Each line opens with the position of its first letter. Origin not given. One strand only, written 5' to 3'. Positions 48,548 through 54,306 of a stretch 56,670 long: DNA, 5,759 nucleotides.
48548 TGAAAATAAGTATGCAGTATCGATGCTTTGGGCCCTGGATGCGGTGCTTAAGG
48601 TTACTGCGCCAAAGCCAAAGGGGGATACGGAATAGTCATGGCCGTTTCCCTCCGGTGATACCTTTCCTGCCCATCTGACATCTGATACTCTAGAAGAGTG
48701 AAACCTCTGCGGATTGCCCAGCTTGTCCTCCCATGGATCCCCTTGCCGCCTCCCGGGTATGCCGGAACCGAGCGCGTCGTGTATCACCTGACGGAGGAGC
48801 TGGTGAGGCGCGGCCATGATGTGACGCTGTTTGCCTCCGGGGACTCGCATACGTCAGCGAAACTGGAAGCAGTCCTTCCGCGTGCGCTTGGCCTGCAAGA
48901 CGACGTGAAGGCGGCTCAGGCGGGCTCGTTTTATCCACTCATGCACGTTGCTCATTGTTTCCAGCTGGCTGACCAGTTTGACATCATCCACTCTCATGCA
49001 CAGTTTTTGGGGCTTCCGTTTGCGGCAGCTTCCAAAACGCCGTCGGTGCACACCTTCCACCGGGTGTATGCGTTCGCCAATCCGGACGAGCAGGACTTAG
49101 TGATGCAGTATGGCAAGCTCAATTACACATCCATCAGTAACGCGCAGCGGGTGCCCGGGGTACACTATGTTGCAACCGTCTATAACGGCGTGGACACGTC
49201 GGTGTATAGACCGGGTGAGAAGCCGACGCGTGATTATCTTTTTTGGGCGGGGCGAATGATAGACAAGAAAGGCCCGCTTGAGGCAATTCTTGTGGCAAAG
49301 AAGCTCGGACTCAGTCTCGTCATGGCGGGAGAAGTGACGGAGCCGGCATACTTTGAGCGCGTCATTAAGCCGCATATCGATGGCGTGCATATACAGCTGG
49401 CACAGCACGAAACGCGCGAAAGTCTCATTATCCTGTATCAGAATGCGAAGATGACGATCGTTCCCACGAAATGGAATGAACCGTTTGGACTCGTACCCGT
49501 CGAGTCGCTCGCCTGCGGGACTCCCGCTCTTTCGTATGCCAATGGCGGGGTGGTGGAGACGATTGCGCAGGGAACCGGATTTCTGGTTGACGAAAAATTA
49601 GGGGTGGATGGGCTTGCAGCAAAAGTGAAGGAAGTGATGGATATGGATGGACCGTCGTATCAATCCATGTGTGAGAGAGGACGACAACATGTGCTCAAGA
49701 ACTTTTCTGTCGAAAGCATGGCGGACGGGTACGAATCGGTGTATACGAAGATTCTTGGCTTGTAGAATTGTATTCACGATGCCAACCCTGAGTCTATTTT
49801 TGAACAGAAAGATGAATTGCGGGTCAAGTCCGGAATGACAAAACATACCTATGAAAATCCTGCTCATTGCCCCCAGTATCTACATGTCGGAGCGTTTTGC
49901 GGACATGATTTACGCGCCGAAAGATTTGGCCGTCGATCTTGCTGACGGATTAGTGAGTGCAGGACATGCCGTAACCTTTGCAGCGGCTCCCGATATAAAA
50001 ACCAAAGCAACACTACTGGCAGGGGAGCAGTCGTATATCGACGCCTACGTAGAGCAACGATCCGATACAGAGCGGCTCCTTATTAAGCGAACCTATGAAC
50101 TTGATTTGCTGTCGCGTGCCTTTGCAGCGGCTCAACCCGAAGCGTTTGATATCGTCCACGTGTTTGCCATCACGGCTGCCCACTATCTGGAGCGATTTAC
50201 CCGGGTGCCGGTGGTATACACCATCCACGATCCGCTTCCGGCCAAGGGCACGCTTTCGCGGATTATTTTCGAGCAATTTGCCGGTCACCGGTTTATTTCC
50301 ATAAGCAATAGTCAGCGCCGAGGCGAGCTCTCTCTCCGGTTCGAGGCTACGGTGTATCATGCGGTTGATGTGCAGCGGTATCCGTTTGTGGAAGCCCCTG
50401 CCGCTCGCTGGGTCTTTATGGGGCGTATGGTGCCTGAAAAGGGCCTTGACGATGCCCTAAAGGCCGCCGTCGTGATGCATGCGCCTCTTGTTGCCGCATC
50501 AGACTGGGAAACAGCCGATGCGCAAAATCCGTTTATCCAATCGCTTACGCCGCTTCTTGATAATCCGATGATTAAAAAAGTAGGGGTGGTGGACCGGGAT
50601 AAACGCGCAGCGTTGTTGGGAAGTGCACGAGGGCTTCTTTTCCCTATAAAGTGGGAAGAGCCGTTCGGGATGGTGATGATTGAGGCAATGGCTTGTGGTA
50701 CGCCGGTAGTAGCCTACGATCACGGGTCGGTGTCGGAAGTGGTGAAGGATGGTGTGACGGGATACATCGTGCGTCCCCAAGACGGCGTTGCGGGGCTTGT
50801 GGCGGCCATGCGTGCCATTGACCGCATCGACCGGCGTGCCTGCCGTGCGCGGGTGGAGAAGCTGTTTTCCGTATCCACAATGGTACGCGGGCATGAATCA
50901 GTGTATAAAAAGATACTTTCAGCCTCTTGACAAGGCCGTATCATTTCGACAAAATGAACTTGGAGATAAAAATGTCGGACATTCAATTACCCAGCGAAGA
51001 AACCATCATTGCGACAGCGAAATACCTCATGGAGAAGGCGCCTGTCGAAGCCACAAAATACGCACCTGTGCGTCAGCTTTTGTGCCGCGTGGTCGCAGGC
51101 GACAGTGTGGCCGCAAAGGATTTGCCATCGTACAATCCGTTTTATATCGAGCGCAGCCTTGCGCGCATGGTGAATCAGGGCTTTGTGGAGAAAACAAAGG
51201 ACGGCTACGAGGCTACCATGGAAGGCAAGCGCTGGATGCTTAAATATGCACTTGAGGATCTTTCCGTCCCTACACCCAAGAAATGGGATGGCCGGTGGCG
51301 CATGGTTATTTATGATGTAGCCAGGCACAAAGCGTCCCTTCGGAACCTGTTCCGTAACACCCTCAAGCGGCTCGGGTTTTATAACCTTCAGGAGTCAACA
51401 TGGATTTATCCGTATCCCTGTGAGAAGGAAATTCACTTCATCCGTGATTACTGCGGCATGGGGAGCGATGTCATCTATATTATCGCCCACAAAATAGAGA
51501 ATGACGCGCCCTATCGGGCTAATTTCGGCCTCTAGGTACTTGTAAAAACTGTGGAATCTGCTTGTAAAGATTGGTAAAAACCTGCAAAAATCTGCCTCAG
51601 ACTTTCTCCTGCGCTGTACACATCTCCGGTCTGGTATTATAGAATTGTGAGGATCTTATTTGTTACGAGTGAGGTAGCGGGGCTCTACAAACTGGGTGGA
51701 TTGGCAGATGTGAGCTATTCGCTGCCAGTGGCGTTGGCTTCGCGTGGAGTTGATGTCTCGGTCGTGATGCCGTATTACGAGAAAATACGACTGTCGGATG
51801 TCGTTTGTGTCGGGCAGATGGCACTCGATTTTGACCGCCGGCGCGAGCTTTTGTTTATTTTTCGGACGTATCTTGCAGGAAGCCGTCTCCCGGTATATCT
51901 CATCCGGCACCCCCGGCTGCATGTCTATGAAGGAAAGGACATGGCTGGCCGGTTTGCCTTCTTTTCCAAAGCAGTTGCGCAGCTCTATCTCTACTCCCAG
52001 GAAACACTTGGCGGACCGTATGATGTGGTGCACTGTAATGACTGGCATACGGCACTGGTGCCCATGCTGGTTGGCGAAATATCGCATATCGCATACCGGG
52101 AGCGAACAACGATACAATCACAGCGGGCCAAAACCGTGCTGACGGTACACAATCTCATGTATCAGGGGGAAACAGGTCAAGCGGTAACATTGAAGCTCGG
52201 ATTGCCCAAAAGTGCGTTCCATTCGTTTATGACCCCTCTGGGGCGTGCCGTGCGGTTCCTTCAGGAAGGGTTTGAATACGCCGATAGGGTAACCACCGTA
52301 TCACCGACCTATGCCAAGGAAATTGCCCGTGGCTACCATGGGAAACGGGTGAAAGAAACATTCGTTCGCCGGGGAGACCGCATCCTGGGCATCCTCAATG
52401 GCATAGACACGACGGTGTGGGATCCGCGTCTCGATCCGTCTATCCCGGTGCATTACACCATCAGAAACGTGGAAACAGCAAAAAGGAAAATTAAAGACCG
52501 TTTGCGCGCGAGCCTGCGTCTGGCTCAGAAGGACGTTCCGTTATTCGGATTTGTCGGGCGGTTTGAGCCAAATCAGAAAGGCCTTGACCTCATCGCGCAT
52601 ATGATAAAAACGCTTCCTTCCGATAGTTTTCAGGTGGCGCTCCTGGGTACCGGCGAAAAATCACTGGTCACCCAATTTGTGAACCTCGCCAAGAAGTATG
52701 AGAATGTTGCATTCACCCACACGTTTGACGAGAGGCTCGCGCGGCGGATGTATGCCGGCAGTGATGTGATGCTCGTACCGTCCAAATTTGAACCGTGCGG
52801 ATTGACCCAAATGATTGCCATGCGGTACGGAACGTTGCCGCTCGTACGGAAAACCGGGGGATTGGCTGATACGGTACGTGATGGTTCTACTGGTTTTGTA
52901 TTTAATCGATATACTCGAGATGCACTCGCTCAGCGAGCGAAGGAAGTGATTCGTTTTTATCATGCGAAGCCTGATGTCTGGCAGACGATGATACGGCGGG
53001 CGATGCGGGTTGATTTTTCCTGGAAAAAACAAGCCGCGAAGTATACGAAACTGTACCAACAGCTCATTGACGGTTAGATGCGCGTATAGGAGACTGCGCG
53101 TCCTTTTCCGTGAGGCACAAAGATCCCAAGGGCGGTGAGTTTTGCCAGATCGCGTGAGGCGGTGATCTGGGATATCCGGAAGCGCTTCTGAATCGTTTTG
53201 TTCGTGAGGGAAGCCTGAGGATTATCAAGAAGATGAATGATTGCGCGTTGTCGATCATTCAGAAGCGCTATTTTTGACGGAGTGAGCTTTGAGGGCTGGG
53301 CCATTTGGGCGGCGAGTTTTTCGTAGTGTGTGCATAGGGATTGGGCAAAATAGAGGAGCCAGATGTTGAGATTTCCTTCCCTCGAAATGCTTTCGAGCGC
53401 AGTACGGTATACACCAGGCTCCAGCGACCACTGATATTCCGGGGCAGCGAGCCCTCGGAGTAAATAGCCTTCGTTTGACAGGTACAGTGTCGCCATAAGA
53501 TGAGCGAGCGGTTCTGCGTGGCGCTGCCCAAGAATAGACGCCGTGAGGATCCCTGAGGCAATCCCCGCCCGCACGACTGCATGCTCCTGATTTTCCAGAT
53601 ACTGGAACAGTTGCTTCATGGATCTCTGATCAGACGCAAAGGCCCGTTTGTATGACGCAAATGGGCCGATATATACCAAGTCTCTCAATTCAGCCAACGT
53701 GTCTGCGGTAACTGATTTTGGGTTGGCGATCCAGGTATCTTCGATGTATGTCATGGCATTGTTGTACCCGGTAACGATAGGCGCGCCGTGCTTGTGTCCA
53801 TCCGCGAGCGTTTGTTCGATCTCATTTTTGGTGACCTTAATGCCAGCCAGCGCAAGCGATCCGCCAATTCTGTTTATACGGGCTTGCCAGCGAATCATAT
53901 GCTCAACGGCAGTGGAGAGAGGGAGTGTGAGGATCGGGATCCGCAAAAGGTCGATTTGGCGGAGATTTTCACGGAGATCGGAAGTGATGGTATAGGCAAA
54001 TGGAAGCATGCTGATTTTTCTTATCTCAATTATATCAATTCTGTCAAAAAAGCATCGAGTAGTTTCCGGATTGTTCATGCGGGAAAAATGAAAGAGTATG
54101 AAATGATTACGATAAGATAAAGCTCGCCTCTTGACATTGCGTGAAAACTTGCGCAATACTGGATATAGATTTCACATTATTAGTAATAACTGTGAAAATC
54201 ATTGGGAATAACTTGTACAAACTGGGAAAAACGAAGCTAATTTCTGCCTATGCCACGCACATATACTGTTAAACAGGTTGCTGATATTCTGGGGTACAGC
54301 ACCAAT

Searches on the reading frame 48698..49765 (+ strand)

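Call 41: search_protein_families(library=pfam, proteins=[window:48698-49765:+], max_evalue=0.001)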
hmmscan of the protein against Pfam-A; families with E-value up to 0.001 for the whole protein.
window:48698-49765:+ (355 aa): 6 families
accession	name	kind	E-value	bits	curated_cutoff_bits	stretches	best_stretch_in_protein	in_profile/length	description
PF00534.26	Glycos_transf_1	-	7.8e-25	87.8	26.4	1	174-330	11-171/172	Glycosyl transferases group 1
PF13439.12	Glyco_transf_4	-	5.7e-15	56.2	28.5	1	23-126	3-122/170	Glycosyltransferase Family 4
PF13692.12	Glyco_trans_1_4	-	1.6e-13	51.6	27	1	182-314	5-140/142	Glycosyl transferases group 1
PF13579.12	Glyco_trans_4_4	-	2.4e-11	44.7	29.7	1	23-126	2-106/158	Glycosyl transferase 4-like domain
PF20706.3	GT4-conflict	-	0.00015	21.4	26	1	239-296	271-327/385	Family 4 Glycosyltransferase in conflict systems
PF13524.12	Glyco_trans_1_2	-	0.00039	20.8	25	1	232-343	29-140/144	Glycosyl transferase-like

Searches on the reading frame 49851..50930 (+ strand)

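Call 41: search_protein_families(library=pfam, proteins=[window:49851-50930:+], max_evalue=0.001)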
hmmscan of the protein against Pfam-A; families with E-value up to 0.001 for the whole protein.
window:49851-50930:+ (359 aa): 5 families
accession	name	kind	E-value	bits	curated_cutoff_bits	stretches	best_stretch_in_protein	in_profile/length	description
PF00534.26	Glycos_transf_1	-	1e-20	74.4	26.4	1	188-319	19-151/172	Glycosyl transferases group 1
PF13692.12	Glyco_trans_1_4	-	2.9e-20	73.4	27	1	187-322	4-138/142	Glycosyl transferases group 1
PF13439.12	Glyco_transf_4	-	3.5e-10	40.6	28.5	1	27-165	8-155/170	Glycosyltransferase Family 4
PF13579.12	Glyco_trans_4_4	-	0.00011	23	29.7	1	29-135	9-113/158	Glycosyl transferase 4-like domain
PF20706.3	GT4-conflict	-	0.00084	18.9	26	0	247-301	270-323/385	Family 4 Glycosyltransferase in conflict systems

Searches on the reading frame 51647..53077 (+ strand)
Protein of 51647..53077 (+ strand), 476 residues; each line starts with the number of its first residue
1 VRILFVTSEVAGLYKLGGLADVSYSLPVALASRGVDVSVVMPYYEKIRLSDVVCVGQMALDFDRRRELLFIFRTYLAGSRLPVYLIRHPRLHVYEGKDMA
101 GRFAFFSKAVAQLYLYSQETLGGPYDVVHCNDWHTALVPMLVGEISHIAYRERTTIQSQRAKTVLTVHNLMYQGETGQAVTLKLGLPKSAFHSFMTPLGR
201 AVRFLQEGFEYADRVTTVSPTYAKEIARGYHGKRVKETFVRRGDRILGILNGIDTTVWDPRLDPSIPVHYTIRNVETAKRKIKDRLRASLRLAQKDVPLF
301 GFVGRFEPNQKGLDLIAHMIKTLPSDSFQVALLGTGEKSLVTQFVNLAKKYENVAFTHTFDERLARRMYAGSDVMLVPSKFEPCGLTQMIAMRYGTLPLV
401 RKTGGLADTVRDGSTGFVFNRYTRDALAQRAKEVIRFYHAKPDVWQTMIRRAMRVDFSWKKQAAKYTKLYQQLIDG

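Call 41: search_protein_families(library=pfam, proteins=[window:51647-53077:+], max_evalue=0.001)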
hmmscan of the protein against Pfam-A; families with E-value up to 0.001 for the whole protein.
window:51647-53077:+ (476 aa): 6 families
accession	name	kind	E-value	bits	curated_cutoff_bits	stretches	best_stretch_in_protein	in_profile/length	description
PF08323.17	Glyco_transf_5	-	9.7e-58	196.1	22.7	1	2-237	1-235/239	Starch synthase catalytic domain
PF00534.26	Glycos_transf_1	-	3.3e-19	69.5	26.4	1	294-435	12-156/172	Glycosyl transferases group 1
PF13692.12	Glyco_trans_1_4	-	2.6e-18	67.1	27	1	298-435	2-140/142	Glycosyl transferases group 1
PF13579.12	Glyco_trans_4_4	-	2.1e-10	41.6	29.7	1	17-242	1-157/158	Glycosyl transferase 4-like domain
PF13439.12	Glyco_transf_4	-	3.9e-10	40.5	28.5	1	17-235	2-159/170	Glycosyltransferase Family 4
PF20706.3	GT4-conflict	-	2.9e-07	30.3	26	1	299-456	199-358/385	Family 4 Glycosyltransferase in conflict systems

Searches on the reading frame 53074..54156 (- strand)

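Call 41: search_protein_families(library=pfam, proteins=[window:53074-54156:-], max_evalue=0.001)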
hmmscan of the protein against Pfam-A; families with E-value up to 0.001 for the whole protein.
window:53074-54156:- (360 aa): 2 families
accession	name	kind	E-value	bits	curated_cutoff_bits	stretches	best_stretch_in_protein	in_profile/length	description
PF08279.18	HTH_11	-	2.2e-05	24.6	25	1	302-346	1-45/55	HTH domain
PF08220.18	HTH_DeoR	-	0.00015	21.9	21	1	302-357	1-54/57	DeoR-like helix-turn-helix domain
